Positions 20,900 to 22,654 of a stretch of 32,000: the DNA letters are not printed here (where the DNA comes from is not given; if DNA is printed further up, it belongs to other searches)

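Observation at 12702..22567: A 9.85-kb element sits inside an acyltransferase gene, and removing it restores one in-frame ORF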

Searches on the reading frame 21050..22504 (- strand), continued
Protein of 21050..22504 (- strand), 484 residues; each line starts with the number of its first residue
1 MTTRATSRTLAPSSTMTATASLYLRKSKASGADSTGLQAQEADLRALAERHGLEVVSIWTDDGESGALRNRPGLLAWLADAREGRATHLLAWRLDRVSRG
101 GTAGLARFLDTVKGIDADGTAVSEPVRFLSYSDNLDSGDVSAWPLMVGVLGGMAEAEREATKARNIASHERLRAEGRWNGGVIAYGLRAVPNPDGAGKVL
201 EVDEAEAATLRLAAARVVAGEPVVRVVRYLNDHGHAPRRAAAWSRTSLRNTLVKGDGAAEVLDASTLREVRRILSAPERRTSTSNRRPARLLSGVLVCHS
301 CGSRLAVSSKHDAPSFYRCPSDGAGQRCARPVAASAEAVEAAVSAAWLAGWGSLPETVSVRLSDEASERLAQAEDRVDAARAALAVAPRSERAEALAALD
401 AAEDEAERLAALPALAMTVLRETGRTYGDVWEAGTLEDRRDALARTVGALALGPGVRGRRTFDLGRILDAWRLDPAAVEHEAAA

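Call 86: fold_search(model_id=the predicted structure, library=pdb)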
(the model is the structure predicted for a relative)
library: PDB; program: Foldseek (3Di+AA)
matches with E <= 10: 275; with E <= 0.001: 0
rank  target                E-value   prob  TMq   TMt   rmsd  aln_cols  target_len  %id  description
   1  8iqh_C                3.9e-01  0.33  0.26  0.09  15.1       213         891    9  Structure of Full-Length AsfvPrimPol in Apo-Form (released 2023-07-26)
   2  3s93_B                4.3e-01  0.69  0.19  0.50   4.9        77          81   17  Crystal structure of conserved motif in TDRD5 (released 2011-08-31)
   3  8bv0_A                4.9e-01  0.20  0.17  0.15  15.5       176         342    9  Binary complex between the NB-ARC domain from the Tomato immune receptor NRC1 and the SPRY domain-containing effector  (released 2022-12-21)
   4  6abt_A                6.4e-01  0.54  0.20  0.44   5.8       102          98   14  Crystal structure of transcription factor from Listeria monocytogenes (released 2019-06-05)
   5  4ets_B                6.8e-01  0.30  0.18  0.30  15.1       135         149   12  Crystal structure of Campylobacter jejuni ferric uptake regulator (released 2012-06-20)
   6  8iqh_D                6.8e-01  0.23  0.25  0.10  15.3       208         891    9  Structure of Full-Length AsfvPrimPol in Apo-Form (released 2023-07-26)
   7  8i0p_K                7.6e-01  0.44  0.20  0.18  10.8       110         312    9  The cryo-EM structure of human pre-Bact complex (released 2024-07-31)
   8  7wze_A                8.5e-01  0.28  0.17  0.27   6.1        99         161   18  Structure of Transcriptional regulator from Bacillus subtilis (strain 168) (released 2022-04-20)
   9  5fd5_D                9.0e-01  0.25  0.17  0.31   8.2        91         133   16  manganese uptake regulator (released 2016-12-28)
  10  8s0e_G                9.0e-01  0.10  0.19  0.17  20.0       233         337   12  H. sapiens OCCM bound to double stranded DNA (released 2024-10-02)
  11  9h88_A                9.6e-01  0.30  0.21  0.38   8.5       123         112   12  Crystal structure of LmrR variant V15aY-RNYW with Val15 replaced by 3-aminotyrosine and evolved as Friedel-Crafts alky (released 2025-04-30)
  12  4ets_A                9.6e-01  0.18  0.16  0.27  11.7       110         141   15  Crystal structure of Campylobacter jejuni ferric uptake regulator (released 2012-06-20)
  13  9evs_1r               1.2e+00  0.23  0.19  0.44   7.5        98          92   11  Structure of the flowering plant mitoribosome with P-site tRNA (released 2025-09-03)
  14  2uzk_A                1.2e+00  0.23  0.17  0.37   6.6        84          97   13  Crystal structure of the human FOXO3a-DBD bound to DNA (released 2008-05-13)
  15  8wxs_A                1.2e+00  0.21  0.15  0.40   7.2        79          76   14  Crystal structure of the LOTUS domain of Drosophila Tejas (released 2024-11-06)
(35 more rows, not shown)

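Call 87: fold_search(model_id=the predicted structure, library=viral)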
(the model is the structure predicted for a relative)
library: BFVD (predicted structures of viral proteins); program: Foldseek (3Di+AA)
matches with E <= 10: 221; with E <= 0.001: 0
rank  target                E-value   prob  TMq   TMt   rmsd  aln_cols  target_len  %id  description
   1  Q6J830                4.5e-02  0.98  0.20  0.49   8.2        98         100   20  Pas1 [Actinoplanes phage phiAsp2]
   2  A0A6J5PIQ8            1.3e-01  0.41  0.22  0.16  12.7       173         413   14  SF3 helicase domain-containing protein [uncultured Caudovirales phage]
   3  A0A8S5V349            2.0e-01  0.07  0.13  0.14  21.0       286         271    8  RecT family protein [Siphoviridae sp. ct6YY1]
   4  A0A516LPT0            2.4e-01  0.69  0.20  0.38  12.6       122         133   18  (no name in the UniProt tables at hand)
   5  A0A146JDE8            2.9e-01  0.97  0.27  0.27   9.7       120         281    7  (no name in the UniProt tables at hand)
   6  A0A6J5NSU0            3.4e-01  0.30  0.18  0.08  19.8       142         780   15  DNA primase/polymerase, bifunctional, N-terminal [uncultured Caudovirales phage]
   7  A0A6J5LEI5            4.3e-01  0.07  0.16  0.20  25.1       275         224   12  BRO N-terminal domain containing protein [uncultured Caudovirales phage]
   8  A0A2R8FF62            4.5e-01  0.33  0.20  0.09  17.2       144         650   15  VV D5-type primase/helicase [Brazilian cedratvirus IHUMI]
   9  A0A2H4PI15            4.5e-01  0.13  0.18  0.17  21.5       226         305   14  (no name in the UniProt tables at hand)
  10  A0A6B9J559            4.8e-01  0.05  0.14  0.14  17.6       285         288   13  (no name in the UniProt tables at hand)
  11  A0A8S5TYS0            5.3e-01  0.15  0.16  0.28  14.7       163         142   12  Uncharacterized protein [Siphoviridae sp. ctnPP24]
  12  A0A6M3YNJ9            5.7e-01  0.23  0.17  0.07  17.1       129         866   22  RNA-dependent RNA polymerase [Riboviria sp.]
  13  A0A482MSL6            6.7e-01  0.23  0.19  0.07  19.1       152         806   14  Putative primase [Escherichia phage PTXU04]
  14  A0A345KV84            7.1e-01  0.60  0.21  0.49   3.9        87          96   16  Helix-turn-helix DNA binding domain protein [Mycobacterium phage Aminay]
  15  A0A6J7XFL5            7.1e-01  0.33  0.22  0.08  18.9       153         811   11  COG3378 Phage associated DNA primase [uncultured Caudovirales phage]
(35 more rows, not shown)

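Call 95: search_solved_structures(query=window:21050-22504:-, max_evalue=0.001)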
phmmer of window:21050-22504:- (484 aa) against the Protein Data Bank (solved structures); distinct sequences matched with E-value up to 0.001: 3.
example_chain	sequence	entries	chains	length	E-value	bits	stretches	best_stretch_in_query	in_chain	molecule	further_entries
3guv_A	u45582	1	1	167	2.9e-07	33.1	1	21-180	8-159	Site-specific recombinase, resolvase family protein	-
2mhc_A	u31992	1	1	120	0.00012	24.4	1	20-100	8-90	TnpX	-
3bvp_A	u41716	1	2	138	0.0002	23.7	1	20-159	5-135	TP901-1 Integrase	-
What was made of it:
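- On Large serine recombinase (integrase) system: PDB hits include the catalytic domains of TP901-1 integrase and TnpX (call 95).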

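Call 96: search_dna_similar(collection=phages, mode=protein, query=window:21050-22504:-, max_rows=15)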
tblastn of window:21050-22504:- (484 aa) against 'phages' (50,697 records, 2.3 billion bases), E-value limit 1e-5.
Records with a match: 501; places in all: 501; records where one place covers at least 80% of the query: 3.
Best place of each record, by identity: <60% 501.
By first word of the organism name: Mycobacterium 268; Arthrobacter 69; Rhodococcus 43; Streptococcus 37; Mycolicibacterium 12; Bacteriophage 11; Curtobacterium 10; Microbacterium 9; Listeria 8; Streptomyces 5; and 13 more.
By host as written in the record: Mycobacterium smegmatis mc2 155 199; Arthrobacter globiformis B-2979 45; Mycobacterium smegmatis mc#155 42; Rhodococcus erythropolis RIA 643 37; - 14; Mycobacterium smegmatis mc2155 14; Mycolicibacterium aichiense 12; Curtobacterium flaccumfaciens NRRL B-59340 6; and 79 more.
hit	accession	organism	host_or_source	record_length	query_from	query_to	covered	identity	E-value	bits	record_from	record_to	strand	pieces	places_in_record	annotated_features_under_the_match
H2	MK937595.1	Streptomyces phage Dubu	Streptomyces platensis MJ1A1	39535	20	479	95%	35.1%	2e-48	185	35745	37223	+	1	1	44: serine integrase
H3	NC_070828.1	Streptomyces phage Dubu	Streptomyces platensis MJ1A1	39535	20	479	95%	35.1%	2e-48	185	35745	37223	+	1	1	44: integrase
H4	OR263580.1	Streptomyces phage Samy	Streptomyces ambofaciens ATCC 23877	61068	20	471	93%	34.4%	1e-36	150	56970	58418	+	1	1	integrase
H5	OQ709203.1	Arthrobacter phage MaGuCo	Arthrobacter globiformis B-2979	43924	23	363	70%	34.9%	8e-25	114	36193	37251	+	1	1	47: serine integrase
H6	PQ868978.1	Curtobacterium phage Mysterium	Curtobacterium flaccumfaciens NRRL ...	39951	20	360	70%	34.8%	2e-19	98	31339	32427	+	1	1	42: serine integrase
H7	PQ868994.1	Curtobacterium phage Halsey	Curtobacterium flaccumfaciens NRRL ...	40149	20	360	70%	34.8%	2e-19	98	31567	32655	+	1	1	43: serine integrase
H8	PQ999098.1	Curtobacterium phage Moss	Curtobacterium flaccumfaciens NRRL ...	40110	20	360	70%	34.8%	2e-19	98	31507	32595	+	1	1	43: serine integrase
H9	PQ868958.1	Curtobacterium phage SpecialK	Curtobacterium flaccumfaciens NRRL ...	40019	20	360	70%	34.8%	2e-19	98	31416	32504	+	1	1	43: serine integrase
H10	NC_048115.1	Arthrobacter phage Liebe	Arthrobacter globiformis NRRL B-2979 SEA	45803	23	363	70%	34.3%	4e-25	115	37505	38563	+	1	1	51: integrase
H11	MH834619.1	Arthrobacter phage Maureen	Arthrobacter globiformis NRRL B-2979 SEA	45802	23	363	70%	34.3%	4e-25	115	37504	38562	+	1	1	51: serine integrase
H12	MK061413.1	Arthrobacter phage Liebe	Arthrobacter globiformis NRRL B-2979 SEA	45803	23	363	70%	34.3%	4e-25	115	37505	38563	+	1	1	51: serine integrase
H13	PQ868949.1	Curtobacterium phage Ashes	Curtobacterium flaccumfaciens NRRL ...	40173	20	360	70%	34.3%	3e-19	97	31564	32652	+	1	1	43: serine integrase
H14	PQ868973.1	Curtobacterium phage Kalimba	Curtobacterium flaccumfaciens NRRL ...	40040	20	360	70%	32.4%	3e-19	97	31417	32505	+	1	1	43: serine integrase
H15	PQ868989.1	Curtobacterium phage Donkey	Curtobacterium flaccumfaciens NRRL ...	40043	20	360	70%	32.4%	3e-19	97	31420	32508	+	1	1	43: serine integrase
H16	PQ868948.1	Curtobacterium phage Cappuccino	Curtobacterium flaccumfaciens NRRL ...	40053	20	360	70%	32.4%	3e-19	97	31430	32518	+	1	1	43: serine integrase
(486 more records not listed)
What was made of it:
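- Closest known: Large serine integrase systems of actinophages. Different: At most 35% identity to any integrase in 50,697 phage records (call 96).
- The closest isolated-phage integrases are those of Streptomyces phages Dubu and Samy, at 34-35% identity (call 96).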

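Call 97: get_annotated_region(hit=H2, flank=2500)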
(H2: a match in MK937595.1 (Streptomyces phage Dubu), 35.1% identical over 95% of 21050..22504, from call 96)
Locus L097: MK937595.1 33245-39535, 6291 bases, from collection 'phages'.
description: Streptomyces phage Dubu, complete genome.
organism: Streptomyces phage Dubu (NCBI taxid 2591226)
taxonomy: Viruses; Duplodnaviria; Heunggongvirae; Uroviricota; Caudoviricetes; Dubuvirus; Dubuvirus dubu
host: Streptomyces platensis MJ1A1; source: -; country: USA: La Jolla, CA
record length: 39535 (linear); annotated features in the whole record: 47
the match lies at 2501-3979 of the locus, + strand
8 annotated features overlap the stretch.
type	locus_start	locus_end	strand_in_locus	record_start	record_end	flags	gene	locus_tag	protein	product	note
CDS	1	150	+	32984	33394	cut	40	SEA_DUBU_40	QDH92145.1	hypothetical protein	-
CDS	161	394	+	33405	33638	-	41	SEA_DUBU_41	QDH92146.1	hypothetical protein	-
CDS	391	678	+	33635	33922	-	42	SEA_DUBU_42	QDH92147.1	hypothetical protein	-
CDS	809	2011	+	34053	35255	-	43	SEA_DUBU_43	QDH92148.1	hypothetical protein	-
CDS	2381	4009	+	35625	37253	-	44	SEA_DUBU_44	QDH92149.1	serine integrase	-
CDS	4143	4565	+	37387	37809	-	45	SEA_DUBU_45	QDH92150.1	hypothetical protein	-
CDS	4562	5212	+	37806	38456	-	46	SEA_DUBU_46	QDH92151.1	HNH endonuclease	-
CDS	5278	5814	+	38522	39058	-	47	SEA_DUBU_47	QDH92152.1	hypothetical protein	-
